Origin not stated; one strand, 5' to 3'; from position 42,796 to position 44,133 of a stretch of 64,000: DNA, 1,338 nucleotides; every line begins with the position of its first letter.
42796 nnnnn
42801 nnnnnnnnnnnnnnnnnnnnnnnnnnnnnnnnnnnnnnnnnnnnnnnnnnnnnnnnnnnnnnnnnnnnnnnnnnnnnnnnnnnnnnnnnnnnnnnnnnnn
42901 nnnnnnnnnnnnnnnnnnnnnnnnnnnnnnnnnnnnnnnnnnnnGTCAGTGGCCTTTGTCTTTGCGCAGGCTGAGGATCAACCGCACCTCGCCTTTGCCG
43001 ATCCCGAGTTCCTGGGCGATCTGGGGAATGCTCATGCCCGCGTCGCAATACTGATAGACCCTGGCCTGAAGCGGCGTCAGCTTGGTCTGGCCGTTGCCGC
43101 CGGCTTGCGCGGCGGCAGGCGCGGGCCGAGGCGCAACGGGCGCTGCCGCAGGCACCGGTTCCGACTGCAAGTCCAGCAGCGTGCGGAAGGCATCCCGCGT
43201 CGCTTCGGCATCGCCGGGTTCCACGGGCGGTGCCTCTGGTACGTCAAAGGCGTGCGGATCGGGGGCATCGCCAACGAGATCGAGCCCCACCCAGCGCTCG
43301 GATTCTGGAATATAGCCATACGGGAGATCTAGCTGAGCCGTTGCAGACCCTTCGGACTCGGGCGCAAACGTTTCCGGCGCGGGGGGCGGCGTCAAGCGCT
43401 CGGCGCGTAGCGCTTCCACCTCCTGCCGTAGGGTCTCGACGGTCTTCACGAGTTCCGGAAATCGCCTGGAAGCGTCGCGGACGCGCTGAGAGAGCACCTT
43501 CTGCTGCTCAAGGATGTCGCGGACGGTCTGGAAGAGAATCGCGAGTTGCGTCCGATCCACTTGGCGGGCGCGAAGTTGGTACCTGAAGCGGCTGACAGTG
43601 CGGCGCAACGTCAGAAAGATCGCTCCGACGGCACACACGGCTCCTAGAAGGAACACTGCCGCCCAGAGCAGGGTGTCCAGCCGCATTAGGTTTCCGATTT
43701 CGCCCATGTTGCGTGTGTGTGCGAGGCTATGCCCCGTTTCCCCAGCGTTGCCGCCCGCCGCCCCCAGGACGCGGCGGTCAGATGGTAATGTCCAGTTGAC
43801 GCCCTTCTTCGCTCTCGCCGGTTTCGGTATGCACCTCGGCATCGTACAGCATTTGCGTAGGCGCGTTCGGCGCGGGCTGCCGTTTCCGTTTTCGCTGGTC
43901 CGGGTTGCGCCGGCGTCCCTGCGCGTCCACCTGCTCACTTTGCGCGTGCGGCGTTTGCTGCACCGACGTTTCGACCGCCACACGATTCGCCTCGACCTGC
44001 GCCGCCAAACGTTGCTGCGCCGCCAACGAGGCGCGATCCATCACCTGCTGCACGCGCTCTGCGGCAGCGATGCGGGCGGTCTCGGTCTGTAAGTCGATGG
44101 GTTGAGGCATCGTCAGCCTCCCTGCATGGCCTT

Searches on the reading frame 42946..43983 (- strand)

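Call 86: search_protein_families(library=pfam, proteins=[window:42946-43983:-], max_evalue=0.0001)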
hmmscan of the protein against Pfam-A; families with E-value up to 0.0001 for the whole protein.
window:42946-43983:- (345 aa): 1 family
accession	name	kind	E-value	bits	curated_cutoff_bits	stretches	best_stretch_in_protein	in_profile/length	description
PF19610.4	DUF6115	-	1.8e-05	25.5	27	1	303-339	97-133/134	Family of unknown function (DUF6115)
